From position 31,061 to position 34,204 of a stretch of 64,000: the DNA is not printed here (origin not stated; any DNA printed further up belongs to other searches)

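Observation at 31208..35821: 1537-aa surface protein with an internal SLH triplet and about 1300 aa of unassigned sequence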

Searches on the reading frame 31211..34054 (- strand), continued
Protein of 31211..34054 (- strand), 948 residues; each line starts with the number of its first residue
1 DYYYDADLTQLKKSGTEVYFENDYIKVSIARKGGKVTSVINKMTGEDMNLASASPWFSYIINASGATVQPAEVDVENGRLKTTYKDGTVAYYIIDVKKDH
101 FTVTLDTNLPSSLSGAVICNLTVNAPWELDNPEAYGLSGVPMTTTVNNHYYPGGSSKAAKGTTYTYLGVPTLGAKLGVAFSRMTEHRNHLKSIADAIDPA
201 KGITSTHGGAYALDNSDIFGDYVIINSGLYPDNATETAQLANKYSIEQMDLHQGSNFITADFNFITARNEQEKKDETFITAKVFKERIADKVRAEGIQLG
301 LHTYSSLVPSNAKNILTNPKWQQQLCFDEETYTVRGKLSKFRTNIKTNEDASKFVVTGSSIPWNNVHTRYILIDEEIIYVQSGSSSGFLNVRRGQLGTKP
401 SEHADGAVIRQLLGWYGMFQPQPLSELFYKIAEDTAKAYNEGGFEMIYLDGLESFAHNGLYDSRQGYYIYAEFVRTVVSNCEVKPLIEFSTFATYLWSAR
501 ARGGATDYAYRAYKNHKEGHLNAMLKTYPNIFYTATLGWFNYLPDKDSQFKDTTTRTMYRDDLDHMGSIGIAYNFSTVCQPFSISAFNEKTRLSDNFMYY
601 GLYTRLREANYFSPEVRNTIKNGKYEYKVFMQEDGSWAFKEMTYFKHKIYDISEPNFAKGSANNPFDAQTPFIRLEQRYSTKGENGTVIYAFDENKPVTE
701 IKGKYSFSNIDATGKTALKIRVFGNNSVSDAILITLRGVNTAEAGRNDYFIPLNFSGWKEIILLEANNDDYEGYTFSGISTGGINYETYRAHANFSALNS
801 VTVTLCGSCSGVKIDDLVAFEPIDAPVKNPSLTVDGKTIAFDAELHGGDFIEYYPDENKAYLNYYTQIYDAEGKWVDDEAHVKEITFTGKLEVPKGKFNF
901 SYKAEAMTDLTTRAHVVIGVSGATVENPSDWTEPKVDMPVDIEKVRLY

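Call 35: find_encoding_contigs(protein=P0021, flank=10000, max_places=2)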
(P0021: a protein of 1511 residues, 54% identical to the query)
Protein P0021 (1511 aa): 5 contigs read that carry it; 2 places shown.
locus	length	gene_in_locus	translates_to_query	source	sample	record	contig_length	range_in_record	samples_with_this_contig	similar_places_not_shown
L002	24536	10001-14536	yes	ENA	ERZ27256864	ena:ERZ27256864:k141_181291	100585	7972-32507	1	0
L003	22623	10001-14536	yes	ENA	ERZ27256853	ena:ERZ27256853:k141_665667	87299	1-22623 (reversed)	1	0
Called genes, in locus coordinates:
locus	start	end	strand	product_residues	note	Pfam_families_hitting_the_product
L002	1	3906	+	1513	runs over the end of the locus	PF00395:SLH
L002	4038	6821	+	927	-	-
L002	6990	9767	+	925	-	-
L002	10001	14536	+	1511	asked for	PF00395:SLH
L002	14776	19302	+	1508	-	PF00395:SLH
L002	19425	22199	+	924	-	-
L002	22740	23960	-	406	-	PF12833:HTH_18, PF00165:HTH_AraC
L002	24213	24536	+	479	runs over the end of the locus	PF13347:MFS_2, PF07690:MFS_1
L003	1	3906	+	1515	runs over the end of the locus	PF00395:SLH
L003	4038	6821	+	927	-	-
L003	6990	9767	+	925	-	-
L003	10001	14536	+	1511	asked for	PF00395:SLH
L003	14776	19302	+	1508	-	PF00395:SLH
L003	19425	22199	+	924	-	-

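Call 36: find_encoding_contigs(protein=P0027, flank=10000, max_places=2)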
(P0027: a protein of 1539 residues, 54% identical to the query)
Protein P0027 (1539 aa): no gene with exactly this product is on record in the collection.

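Call 50: find_related_loci(query=window:31211-34054:-, collection=genome_contigs, flank=10000)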
Query window:31211-34054:- (948 aa) in genome_contigs; peptide patterns used: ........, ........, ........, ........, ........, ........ (x = any residue, [..] = any of these).
30 stretches matched a pattern; 9 encode a relative of the query (tblastn E <= 1e-3); 9 distinct loci.
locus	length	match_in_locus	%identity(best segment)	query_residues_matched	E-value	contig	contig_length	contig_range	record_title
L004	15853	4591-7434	84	1-948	0e+0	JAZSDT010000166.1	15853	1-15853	MAG: Eubacteriales bacterium isolate T1900044595_TS20190061.MAGScoT_cleanbin_000049 SGB_661_k141_1344787, whole genome s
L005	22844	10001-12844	85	1-948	0e+0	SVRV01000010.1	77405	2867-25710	MAG: Oscillospiraceae bacterium isolate SIG652 NODE_8001_length_77405_cov_3.713127, whole genome shotgun sequence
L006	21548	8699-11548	64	1-948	0e+0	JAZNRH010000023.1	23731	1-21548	MAG: Eubacteriales bacterium isolate T1900044818_TS20190284.MAGScoT_cleanbin_000028 SGB_2828_k141_107141, whole genome s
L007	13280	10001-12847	65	2-948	0e+0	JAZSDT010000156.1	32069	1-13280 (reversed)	MAG: Eubacteriales bacterium isolate T1900044595_TS20190061.MAGScoT_cleanbin_000049 SGB_661_k141_569476, whole genome sh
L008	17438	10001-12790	63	2-936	0e+0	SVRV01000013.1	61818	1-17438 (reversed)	MAG: Oscillospiraceae bacterium isolate SIG652 NODE_11624_length_61818_cov_4.579566, whole genome shotgun sequence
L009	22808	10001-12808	48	3-938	0e+0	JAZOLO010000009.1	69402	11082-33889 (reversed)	MAG: Eubacteriales bacterium isolate T1900045654_YK20190348.MAGScoT_cleanbin_000014 SGB_8229_k141_2541304, whole genome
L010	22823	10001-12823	44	3-948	0e+0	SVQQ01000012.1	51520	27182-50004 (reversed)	MAG: Oscillospiraceae bacterium isolate SIG621 NODE_3795_length_51520_cov_2.021890, whole genome shotgun sequence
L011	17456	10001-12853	58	3-948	0e+0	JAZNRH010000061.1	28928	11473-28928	MAG: Eubacteriales bacterium isolate T1900044818_TS20190284.MAGScoT_cleanbin_000028 SGB_2828_k141_3413165, whole genome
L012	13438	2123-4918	44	9-948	0e+0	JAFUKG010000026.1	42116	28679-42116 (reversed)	MAG: Clostridia bacterium isolate RGIG4571 Roe_deer_Rectum-2__c415813, whole genome shotgun sequence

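Call 54: list_cluster_members(proteins=[P0184, P0193, P0241, P0247, P0220, P0171, P0109, P0143, P0201, P0255])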
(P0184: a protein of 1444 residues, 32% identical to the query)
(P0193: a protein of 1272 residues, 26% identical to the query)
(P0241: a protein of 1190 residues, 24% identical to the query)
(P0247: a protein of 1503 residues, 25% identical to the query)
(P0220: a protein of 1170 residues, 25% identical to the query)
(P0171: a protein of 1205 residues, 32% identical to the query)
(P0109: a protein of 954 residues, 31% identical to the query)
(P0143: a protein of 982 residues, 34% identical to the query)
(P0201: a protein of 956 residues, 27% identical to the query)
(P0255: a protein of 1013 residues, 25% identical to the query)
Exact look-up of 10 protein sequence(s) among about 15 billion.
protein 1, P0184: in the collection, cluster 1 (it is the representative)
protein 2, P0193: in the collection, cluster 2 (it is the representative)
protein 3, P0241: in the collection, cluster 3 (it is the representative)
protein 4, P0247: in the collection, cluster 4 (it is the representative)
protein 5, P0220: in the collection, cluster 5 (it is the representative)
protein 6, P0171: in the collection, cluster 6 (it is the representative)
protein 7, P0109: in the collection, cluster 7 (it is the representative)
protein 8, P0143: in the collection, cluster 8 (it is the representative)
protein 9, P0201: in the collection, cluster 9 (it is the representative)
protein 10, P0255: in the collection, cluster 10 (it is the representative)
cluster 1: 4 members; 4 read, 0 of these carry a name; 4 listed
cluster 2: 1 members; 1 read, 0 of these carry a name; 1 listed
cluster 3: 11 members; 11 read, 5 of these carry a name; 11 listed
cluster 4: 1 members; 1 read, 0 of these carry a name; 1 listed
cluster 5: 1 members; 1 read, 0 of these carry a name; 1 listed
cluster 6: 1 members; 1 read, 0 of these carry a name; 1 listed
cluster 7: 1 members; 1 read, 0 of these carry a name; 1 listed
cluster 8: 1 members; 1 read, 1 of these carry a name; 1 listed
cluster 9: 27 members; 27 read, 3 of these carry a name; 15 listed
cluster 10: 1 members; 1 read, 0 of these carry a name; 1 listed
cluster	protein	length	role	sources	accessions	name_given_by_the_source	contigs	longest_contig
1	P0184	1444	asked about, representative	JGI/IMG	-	-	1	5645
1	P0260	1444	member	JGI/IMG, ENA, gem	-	-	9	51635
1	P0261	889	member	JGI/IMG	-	-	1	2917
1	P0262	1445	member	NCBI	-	-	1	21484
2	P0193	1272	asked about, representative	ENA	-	-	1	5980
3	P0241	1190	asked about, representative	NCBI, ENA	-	-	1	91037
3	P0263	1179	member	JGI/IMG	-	glycerophosphoryl diester phosphodiesterase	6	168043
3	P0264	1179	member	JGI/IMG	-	glycerophosphoryl diester phosphodiesterase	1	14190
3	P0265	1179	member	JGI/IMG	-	glycerophosphoryl diester phosphodiesterase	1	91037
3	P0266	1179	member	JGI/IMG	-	glycerophosphoryl diester phosphodiesterase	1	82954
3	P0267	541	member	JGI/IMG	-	hypothetical protein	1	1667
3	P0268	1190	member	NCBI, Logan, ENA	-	-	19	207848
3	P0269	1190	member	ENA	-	-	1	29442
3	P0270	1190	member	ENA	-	-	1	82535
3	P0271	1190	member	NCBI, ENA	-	-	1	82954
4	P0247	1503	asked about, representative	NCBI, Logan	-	-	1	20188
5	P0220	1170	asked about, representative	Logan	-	-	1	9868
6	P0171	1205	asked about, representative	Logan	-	-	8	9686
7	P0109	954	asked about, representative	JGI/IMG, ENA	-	-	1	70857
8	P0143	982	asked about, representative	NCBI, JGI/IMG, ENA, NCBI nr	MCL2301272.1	MAG: hypothetical protein FWC27_14110 [Firmicutes bacterium] | hypothetical protein [Bacillota bacterium]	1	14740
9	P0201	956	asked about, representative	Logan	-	-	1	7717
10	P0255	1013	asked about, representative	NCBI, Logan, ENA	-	-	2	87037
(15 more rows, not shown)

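Call 56: search_solved_structures(query=A1, max_evalue=10)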
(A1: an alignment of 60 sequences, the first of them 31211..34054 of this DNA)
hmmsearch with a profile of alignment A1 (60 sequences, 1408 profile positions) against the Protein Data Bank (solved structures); distinct sequences matched with E-value up to 10: 10.
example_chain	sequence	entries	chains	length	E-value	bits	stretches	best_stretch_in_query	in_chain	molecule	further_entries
6bt4_A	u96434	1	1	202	6.5e-20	73.4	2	293-439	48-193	S-layer protein sap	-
3pyw_A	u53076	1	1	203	1.5e-19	72.2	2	293-439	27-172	S-layer protein sap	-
9g93_A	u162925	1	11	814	1e-18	69.4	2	293-484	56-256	S-layer protein sap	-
8bz2_A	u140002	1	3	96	5e-09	37.4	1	392-445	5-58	S-layer homology domain-containing protein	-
8bys_A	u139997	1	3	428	1.4e-08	35.9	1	376-443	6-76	S-layer homology domain-containing protein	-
8bym_A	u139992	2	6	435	2.3e-08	35.2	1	388-443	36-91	S-layer homology domain-containing protein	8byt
7zgx_A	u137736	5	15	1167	6.4e-05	23.8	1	381-449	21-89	S-layer protein SlpA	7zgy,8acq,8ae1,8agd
8rk3_o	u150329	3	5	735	0.0027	18.4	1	842-879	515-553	Tip attachment protein J domain-containing protein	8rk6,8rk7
8adn_N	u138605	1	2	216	0.29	11.6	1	275-310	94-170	Proteasome subunit beta type-1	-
7y62_A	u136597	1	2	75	1.4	9.4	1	459-512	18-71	Transcription factor EB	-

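Call 63: search_protein_families(library=pfam, proteins=[L005:6085-8085:+, L005:17706-22217:+, L005:13833-15143:+, L005:15242-16255:+, L006:15992-18604:-, L006:14075-15982:-, L008:3277-5895:-, L008:14495-17098:-, L009:18058-20142:+, L011:12987-15275:+], max_evalue=0.001)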
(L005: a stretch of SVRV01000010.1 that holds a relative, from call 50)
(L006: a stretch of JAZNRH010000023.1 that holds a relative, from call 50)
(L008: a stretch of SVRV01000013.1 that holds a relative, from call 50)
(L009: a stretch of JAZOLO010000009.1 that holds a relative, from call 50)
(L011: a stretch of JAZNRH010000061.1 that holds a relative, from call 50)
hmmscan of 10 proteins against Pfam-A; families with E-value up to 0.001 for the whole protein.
L005:6085-8085:+ (666 aa): 2 families
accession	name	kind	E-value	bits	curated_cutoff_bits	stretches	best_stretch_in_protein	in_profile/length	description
PF13365.12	Trypsin_2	-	9e-25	88.5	27.6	1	248-380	1-144/144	Trypsin-like peptidase domain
PF00089.32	Trypsin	-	6.2e-12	46.2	20.6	1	239-401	20-217/220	Trypsin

L005:17706-22217:+ (1503 aa): 1 family
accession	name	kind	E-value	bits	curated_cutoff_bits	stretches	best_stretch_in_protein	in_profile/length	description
PF03442.20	CBM_X2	-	2.4e-11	44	28.9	1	952-1022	7-77/83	Carbohydrate binding domain X2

L005:13833-15143:+ (436 aa): 4 families
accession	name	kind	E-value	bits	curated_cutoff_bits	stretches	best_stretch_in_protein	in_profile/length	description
PF00768.25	Peptidase_S11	-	5e-73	245.9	27.6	1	89-312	11-239/239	D-alanyl-D-alanine carboxypeptidase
PF07943.18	PBP5_C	-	7e-15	55.4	21.2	1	339-418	11-91/91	Penicillin-binding protein 5, C-terminal domain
PF13354.11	Beta-lactamase2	-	1.7e-14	54.2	22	1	99-241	8-147/214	Beta-lactamase enzyme family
PF00144.29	Beta-lactamase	-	4.1e-09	36.5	27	1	106-170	43-100/329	Beta-lactamase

L005:15242-16255:+ (337 aa): 1 family
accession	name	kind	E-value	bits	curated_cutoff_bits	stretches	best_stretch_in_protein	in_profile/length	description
PF00294.29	PfkB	-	2.5e-32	112.9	25.8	1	4-319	3-299/302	pfkB family carbohydrate kinase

L006:15992-18604:- (870 aa): 5 families
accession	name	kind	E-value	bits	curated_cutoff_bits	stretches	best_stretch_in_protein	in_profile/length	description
PF00488.27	MutS_V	-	1.6e-82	276.5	30.2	1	622-807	2-187/188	MutS domain V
PF01624.25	MutS_I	-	8.1e-48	161.8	20.6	1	2-113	1-112/113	MutS domain I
PF05192.23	MutS_III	-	8.3e-47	160.5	34.1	1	273-569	1-194/194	MutS domain III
PF05190.23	MutS_IV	-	7.3e-29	100.3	22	1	438-528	1-91/92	MutS family domain IV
PF05188.22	MutS_II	-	9.5e-09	36.2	25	1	123-256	2-132/133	MutS domain II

L006:14075-15982:- (635 aa): 4 families
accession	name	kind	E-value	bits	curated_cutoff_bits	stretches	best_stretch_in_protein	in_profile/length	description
PF01119.25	DNA_mis_repair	-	1.8e-37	128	26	1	209-326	1-118/119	DNA mismatch repair protein, C-terminal domain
PF08676.16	MutL_C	-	1.5e-26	93.2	25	1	449-589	2-139/142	MutL C terminal dimerisation domain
PF13589.12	HATPase_c_3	-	8.3e-14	52.2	25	1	27-117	6-96/137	Histidine kinase-, DNA gyrase B-, and HSP90-like ATPase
PF02518.31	HATPase_c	-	1e-09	39.2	26.4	1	22-78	4-63/111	Histidine kinase-, DNA gyrase B-, and HSP90-like ATPase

L008:3277-5895:- (872 aa): 3 families
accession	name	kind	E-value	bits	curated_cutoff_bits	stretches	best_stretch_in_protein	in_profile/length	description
PF01411.24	tRNA-synt_2c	-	9.5e-198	658.6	30.3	1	9-552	2-551/552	tRNA synthetases class II (A)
PF07973.19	tRNA_SAD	-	3.4e-18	65.8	24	1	650-693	1-44/44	Threonyl and Alanyl tRNA synthetase second additional domain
PF02272.25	DHHA1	-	3.9e-09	37.3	25.9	1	773-871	6-101/102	DHHA1 domain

L008:14495-17098:- (867 aa): 0 families

L009:18058-20142:+ (694 aa): 3 families
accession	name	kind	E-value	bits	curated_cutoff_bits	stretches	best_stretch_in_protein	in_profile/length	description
PF12437.13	GSIII_N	-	2.8e-78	261.5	25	1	4-162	2-160/160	Glutamine synthetase type III N terminal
PF18318.6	Gln-synt_C-ter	-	1.3e-38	131.9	22.7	1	489-602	2-115/118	Glutamine synthetase C-terminal domain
PF00120.29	Gln-synt_C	-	1.5e-22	80.5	24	1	180-354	15-186/344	Glutamine synthetase, catalytic domain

L011:12987-15275:+ (762 aa): 4 families
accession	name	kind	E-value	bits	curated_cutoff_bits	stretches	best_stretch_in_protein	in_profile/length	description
PF01074.27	Glyco_hydro_38N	-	2.1e-40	139.3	25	1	4-267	1-255/270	Glycosyl hydrolases family 38 N-terminal domain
PF09261.16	Alpha-mann_mid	-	1.8e-13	50.9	31.1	1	284-360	4-86/96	Alpha mannosidase middle domain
PF07748.19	Glyco_hydro_38C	-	2.2e-10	41.6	25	1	416-629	2-200/206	Glycosyl hydrolases family 38 C-terminal domain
PF17677.7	Glyco_hydro38C2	-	9.5e-05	22.9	22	1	695-757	6-69/72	Glycosyl hydrolases family 38 C-terminal beta sandwich domain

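Call 74: find_homologous_proteins(query=A3, max_evalue=0.001)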
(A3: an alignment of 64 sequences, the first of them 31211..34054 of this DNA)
Query A3 (64 sequences) (948 aa, profile of the alignment): 145 proteins with E <= 0.001 among 8000 candidates; the best 120 are listed.
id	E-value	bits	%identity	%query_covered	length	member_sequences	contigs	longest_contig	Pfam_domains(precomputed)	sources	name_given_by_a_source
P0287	1.0e-297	1008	27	89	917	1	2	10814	-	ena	-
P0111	1.1e-295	1001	30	97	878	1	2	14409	-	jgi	-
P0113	7.1e-290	982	31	97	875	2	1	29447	-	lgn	-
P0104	8.8e-290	982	33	97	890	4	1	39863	-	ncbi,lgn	-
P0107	1.4e-289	981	30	96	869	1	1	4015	-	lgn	-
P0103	6.3e-285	966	33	96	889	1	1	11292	-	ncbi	-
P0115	1.6e-284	964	30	97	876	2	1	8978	-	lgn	-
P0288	2.7e-282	957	29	97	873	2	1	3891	-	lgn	-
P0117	1.4e-280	951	30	97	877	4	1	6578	-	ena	-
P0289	1.3e-279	948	29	96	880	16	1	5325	-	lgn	-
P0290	1.5e-278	945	30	96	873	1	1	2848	-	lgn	-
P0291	2.5e-277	941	30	97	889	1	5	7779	-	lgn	-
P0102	3.2e-277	940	35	95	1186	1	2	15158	-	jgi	-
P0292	3.9e-277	940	30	97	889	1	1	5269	-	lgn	-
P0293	1.9e-273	928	29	96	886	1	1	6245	-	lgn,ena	-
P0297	1.2e-264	899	30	97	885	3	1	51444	-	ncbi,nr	ncbi:MAG: hypothetical protein IJ323_07095 [Clostridia bacterium]|nr:hypothetical protein [Clostridi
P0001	3.3e-257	874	100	100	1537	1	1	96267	PF00395.26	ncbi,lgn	-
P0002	2.9e-252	858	84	100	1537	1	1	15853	PF00395.26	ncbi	-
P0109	5.2e-251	854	31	99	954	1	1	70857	-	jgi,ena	-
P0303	4.4e-243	827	29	97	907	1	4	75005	-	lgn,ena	-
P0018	2.0e-237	809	57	100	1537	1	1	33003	PF00395.26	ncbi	-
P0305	4.5e-235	801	30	96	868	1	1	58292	-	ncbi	-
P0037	8.0e-230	783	50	97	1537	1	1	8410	PF00395.26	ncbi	-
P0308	6.5e-229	780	30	93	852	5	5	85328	-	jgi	-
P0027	1.7e-227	776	54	99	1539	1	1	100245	PF00395.26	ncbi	-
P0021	5.1e-225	768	54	100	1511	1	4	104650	PF00395.26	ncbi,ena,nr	ncbi:MAG: S-layer homology domain-containing protein [Clostridia bacterium]|nr:S-layer homology doma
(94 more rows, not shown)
